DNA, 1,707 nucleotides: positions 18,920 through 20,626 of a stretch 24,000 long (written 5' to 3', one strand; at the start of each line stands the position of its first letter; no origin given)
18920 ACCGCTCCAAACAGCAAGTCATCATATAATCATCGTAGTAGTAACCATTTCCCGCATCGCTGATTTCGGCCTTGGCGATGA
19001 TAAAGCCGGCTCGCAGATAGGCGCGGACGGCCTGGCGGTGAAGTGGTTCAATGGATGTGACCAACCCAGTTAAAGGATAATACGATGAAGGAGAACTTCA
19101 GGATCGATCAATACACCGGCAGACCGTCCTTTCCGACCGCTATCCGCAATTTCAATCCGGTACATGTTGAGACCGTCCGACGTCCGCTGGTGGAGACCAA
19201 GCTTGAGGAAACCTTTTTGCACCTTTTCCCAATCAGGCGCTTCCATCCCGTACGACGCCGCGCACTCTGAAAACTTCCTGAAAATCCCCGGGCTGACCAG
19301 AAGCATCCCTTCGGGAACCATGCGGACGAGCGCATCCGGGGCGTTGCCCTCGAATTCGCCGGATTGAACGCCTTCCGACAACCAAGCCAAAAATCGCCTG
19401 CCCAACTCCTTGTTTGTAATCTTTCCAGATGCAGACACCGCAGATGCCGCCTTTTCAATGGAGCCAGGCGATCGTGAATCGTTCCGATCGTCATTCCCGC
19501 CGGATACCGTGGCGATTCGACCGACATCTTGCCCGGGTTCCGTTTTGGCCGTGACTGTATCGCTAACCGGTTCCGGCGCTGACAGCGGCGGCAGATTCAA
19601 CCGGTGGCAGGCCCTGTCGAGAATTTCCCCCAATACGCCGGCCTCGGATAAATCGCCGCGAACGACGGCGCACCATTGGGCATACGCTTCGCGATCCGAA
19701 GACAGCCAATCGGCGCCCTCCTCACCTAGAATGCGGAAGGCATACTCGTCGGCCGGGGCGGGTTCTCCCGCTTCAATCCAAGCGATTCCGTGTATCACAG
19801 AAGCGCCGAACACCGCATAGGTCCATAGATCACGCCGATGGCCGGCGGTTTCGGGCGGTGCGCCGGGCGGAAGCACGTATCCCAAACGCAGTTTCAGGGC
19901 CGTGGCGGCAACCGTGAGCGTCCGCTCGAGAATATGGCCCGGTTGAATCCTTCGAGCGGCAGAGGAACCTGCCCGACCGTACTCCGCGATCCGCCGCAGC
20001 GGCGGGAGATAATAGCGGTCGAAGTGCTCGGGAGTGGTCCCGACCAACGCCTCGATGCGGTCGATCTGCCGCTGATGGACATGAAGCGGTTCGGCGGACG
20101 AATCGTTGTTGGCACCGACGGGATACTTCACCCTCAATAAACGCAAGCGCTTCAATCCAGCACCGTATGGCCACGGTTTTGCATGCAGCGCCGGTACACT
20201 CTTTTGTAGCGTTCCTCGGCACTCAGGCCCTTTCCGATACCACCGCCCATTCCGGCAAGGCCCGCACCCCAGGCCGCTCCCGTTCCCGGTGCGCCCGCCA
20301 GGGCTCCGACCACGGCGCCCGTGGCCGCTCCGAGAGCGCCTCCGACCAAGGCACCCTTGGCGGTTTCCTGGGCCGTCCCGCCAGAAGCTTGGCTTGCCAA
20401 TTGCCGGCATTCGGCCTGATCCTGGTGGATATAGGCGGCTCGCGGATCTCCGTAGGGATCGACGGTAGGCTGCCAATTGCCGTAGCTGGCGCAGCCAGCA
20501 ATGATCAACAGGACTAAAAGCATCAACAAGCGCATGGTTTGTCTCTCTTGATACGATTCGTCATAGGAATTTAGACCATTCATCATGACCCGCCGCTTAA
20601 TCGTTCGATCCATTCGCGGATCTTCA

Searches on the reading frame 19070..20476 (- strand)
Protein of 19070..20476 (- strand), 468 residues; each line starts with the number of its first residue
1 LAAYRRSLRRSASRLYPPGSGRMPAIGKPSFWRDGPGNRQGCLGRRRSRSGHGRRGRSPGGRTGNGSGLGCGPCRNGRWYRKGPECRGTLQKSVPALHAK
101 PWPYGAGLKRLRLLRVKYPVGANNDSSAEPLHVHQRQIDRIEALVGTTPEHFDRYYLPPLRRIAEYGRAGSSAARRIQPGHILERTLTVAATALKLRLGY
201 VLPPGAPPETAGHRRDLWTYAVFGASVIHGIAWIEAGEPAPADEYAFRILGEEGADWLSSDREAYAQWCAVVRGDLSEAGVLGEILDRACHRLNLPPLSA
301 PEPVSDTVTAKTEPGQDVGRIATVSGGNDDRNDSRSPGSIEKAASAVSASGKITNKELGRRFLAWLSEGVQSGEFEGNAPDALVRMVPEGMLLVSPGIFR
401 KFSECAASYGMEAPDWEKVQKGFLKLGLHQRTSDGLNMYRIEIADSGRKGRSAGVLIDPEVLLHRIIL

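Call 35: search_protein_families(library=pfam, proteins=[window:19070-20476:-], max_evalue=0.01)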
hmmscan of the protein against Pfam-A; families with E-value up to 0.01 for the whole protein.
window:19070-20476:- (468 aa): 2 families
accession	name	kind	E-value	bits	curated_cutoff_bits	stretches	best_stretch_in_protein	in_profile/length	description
PF07515.17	TraI_2_C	-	8.3e-24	84.5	27.3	1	358-464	2-114/126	Putative conjugal transfer nickase/helicase TraI C-term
PF07514.17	TraI_2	-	1.1e-12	48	23.9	1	134-231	16-115/324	Putative helicase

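Call 79: search_protein_families(library=ncbifam, proteins=[window:19070-20476:-], max_evalue=0.001)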
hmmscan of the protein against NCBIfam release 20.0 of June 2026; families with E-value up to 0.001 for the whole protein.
window:19070-20476:- (468 aa): 2 families
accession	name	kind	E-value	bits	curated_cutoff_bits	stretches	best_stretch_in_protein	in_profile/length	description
TIGR03760.1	ICE_TraI_Pfluor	equivalog_domain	7.9e-20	71.4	161.4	2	135-232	19-118/218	integrating conjugative element relaxase, PFGI-1 class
NF041494.1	MobH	equivalog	2.8e-18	65.9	200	1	129-231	9-113/340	MobH family relaxase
